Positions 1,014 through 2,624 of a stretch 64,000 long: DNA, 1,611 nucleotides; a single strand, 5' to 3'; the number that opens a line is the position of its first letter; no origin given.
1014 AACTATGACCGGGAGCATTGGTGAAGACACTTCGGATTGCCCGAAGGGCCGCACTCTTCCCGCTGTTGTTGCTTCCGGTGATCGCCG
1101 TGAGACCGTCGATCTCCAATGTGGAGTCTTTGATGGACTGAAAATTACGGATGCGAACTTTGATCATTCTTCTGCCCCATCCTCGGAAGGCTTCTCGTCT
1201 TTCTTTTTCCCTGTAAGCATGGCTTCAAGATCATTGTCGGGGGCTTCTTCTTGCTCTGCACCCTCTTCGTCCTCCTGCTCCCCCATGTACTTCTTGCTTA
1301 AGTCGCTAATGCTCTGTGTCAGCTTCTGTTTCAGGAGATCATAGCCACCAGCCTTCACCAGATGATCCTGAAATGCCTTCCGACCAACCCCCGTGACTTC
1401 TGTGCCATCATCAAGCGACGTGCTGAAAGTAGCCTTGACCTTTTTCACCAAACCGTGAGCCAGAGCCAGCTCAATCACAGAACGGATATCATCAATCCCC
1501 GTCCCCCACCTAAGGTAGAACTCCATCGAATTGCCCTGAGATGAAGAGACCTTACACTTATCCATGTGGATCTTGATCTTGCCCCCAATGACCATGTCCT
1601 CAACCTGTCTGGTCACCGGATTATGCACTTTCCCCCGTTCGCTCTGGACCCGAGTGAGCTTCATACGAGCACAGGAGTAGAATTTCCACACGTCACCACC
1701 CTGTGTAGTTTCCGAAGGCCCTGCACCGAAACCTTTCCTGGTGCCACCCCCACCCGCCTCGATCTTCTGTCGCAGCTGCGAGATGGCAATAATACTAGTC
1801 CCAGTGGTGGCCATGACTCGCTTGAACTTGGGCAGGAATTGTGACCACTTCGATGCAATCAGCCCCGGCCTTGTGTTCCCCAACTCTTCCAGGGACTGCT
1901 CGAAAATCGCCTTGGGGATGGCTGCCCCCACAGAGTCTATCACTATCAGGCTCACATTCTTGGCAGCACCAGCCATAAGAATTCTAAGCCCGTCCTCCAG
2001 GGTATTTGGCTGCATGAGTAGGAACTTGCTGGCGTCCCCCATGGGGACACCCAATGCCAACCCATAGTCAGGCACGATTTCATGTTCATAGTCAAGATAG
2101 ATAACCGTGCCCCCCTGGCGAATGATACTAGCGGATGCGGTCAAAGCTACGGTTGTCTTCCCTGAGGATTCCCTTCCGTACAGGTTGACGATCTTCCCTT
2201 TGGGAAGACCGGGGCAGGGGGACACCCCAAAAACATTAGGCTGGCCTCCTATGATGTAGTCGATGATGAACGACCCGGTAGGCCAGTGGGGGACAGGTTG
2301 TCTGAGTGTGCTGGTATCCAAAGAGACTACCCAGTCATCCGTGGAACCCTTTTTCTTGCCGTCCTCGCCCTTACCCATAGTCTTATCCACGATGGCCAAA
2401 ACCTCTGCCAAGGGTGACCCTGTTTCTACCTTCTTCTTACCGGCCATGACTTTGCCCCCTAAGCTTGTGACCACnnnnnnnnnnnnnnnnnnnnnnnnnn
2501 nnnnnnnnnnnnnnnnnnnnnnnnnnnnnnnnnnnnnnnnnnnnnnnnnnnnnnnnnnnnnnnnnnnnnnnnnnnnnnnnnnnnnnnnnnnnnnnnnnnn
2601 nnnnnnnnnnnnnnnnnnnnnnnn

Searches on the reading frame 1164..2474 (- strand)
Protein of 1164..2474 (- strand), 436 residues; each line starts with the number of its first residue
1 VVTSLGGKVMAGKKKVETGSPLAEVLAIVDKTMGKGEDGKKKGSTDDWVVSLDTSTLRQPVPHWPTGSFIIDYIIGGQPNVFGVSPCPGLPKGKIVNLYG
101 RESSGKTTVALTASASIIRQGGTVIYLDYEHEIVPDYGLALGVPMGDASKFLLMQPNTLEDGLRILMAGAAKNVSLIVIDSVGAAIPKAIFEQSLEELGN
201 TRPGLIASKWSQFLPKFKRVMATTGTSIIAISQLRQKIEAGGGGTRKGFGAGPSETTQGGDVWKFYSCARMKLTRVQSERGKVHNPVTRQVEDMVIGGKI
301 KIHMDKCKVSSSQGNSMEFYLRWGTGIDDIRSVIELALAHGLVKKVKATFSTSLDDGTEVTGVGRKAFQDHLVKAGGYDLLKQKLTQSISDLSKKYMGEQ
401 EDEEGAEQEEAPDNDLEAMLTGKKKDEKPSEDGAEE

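Call 61: search_protein_families(library=phrogs, proteins=[window:1164-2474:-], max_evalue=0.001)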
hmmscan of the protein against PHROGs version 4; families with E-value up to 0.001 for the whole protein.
window:1164-2474:- (436 aa): 4 families
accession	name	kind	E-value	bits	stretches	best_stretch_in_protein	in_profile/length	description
phrog_97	-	other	1.9e-47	163.6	2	10-278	1-256/506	UvsX-like recombinase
phrog_8337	-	DNA, RNA and nucleotide metabolism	1.6e-13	51.7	1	89-273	64-239/273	DNA repair protein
phrog_1366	-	unknown function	4.2e-06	27.5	1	96-221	17-139/307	-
phrog_9666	-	unknown function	1.2e-05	24.8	1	106-346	486-728/779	-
